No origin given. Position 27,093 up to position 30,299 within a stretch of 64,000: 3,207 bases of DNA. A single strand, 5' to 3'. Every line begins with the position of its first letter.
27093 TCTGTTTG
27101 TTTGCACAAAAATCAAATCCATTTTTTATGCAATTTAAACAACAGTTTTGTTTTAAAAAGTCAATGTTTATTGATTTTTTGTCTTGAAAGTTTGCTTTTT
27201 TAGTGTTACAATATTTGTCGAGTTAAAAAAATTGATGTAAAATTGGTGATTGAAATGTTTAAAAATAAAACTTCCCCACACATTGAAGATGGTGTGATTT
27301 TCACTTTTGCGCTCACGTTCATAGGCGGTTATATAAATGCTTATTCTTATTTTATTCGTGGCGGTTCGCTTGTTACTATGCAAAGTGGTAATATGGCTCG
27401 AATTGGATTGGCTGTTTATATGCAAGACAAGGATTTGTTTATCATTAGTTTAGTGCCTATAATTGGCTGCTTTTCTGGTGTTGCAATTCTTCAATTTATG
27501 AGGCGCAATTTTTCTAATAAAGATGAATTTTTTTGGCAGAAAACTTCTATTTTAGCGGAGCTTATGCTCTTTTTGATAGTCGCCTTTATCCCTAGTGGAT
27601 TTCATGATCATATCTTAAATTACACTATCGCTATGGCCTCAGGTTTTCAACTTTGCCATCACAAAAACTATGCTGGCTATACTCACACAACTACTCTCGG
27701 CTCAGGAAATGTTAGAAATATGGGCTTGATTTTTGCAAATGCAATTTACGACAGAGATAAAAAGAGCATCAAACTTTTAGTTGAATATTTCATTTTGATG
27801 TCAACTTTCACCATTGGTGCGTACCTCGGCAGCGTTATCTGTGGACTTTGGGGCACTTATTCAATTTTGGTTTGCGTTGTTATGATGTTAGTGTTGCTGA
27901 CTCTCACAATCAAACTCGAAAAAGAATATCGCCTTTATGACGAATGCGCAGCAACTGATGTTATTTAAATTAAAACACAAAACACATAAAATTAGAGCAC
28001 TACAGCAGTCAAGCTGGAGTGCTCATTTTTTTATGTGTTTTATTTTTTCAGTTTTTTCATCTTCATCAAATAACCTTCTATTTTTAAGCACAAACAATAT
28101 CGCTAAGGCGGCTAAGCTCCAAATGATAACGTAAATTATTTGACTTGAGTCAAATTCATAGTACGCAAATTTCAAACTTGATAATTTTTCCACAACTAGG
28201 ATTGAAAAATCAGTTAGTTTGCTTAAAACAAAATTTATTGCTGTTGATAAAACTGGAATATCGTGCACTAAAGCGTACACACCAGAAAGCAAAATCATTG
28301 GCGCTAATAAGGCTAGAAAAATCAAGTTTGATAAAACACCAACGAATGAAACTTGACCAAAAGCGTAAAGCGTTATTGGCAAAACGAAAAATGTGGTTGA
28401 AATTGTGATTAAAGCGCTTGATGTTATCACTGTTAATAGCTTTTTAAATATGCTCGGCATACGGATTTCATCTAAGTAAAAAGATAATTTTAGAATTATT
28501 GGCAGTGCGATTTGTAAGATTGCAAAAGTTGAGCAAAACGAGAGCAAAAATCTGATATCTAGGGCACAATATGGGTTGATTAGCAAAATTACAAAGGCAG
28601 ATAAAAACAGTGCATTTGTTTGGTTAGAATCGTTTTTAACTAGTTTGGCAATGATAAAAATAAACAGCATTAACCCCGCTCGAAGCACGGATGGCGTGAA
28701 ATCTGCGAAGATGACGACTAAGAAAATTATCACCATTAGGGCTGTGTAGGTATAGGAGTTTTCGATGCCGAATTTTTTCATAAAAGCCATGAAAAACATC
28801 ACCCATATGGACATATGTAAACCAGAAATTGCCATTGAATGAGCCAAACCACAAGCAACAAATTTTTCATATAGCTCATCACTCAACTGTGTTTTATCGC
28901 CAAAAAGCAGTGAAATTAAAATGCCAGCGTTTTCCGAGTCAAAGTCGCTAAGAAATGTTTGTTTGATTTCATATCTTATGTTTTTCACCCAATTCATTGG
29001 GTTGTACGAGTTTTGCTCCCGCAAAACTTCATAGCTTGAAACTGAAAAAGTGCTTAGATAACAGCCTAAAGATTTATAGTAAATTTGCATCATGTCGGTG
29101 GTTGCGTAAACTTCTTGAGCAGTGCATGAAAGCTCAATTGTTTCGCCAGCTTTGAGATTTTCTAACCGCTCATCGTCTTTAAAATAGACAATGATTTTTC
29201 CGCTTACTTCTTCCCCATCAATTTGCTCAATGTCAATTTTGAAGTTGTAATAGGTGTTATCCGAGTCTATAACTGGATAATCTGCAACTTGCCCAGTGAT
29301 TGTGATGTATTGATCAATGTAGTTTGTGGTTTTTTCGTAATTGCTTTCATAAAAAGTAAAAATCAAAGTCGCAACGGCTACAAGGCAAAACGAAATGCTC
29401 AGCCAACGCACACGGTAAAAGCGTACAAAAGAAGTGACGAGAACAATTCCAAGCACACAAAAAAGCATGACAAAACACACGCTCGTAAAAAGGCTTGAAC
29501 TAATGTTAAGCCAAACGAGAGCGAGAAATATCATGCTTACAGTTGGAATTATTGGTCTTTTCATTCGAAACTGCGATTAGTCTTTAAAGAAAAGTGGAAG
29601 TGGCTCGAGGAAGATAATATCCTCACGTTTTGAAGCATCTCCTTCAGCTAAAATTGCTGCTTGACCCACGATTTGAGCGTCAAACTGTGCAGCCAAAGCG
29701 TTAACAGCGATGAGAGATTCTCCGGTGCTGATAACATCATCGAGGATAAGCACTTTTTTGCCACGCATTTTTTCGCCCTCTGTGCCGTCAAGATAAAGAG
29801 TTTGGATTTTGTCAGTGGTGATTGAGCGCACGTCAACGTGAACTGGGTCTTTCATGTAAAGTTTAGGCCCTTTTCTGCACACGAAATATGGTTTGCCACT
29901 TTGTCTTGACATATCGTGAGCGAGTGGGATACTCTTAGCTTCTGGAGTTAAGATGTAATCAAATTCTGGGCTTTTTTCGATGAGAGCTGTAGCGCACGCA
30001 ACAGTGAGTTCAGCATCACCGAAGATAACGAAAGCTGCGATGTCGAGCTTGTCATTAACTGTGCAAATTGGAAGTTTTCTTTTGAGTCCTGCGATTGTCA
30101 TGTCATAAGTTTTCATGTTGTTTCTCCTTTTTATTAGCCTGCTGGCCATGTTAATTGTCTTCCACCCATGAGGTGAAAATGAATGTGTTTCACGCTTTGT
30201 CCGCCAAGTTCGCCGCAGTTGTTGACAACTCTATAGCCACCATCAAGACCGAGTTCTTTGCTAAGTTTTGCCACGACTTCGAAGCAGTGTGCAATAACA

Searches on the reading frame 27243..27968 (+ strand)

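Call 64: search_protein_families(library=pfam, proteins=[window:27243-27968:+], max_evalue=0.001)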
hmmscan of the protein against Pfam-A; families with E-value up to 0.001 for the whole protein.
window:27243-27968:+ (241 aa): 1 family
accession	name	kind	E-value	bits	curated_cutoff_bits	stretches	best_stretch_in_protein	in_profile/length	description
PF06912.16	DUF1275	-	2.1e-31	109.7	25.4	1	22-220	3-192/193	Protein of unknown function (DUF1275)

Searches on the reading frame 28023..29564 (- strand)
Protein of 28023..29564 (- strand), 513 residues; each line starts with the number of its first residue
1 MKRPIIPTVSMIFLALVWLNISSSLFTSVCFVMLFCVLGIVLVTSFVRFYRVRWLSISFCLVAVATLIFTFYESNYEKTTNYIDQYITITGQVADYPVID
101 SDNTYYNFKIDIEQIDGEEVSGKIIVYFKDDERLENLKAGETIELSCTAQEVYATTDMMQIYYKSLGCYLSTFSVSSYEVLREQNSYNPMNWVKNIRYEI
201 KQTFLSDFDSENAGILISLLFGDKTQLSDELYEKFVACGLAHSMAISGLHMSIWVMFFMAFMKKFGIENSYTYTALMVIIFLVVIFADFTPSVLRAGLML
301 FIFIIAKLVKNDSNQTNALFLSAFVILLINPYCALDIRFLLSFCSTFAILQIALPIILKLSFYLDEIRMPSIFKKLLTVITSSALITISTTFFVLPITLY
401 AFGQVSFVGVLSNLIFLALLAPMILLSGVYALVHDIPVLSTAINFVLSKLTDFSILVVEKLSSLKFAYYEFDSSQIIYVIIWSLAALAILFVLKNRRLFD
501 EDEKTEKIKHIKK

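Call 64: search_protein_families(library=pfam, proteins=[window:28023-29564:-], max_evalue=0.001)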
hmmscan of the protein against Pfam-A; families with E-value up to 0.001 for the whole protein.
window:28023-29564:- (513 aa): 3 families
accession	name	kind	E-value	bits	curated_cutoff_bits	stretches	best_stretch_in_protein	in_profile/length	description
PF03772.21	Competence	-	2.8e-45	155.2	23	1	219-494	1-268/270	Competence protein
PF13567.11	DUF4131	-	7.1e-12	45.8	31.6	1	29-146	7-127/165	Domain of unknown function (DUF4131)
PF12869.13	tRNA_anti-like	-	0.00019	21.4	23.5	1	62-153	48-136/146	tRNA_anti-like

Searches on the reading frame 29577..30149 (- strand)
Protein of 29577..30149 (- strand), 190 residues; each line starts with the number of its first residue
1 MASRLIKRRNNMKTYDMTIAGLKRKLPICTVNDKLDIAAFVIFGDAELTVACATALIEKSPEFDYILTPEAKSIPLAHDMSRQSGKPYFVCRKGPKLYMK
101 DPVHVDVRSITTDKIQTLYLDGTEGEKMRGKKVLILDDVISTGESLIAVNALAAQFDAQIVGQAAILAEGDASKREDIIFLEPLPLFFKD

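Call 64: search_protein_families(library=pfam, proteins=[window:29577-30149:-], max_evalue=0.001)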
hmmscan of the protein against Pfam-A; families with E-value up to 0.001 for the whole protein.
window:29577-30149:- (190 aa): 1 family
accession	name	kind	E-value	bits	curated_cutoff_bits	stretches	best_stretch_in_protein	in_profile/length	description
PF00156.33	Pribosyltran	-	2.6e-12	46.8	26.3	1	62-177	29-134/158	Phosphoribosyl transferase domain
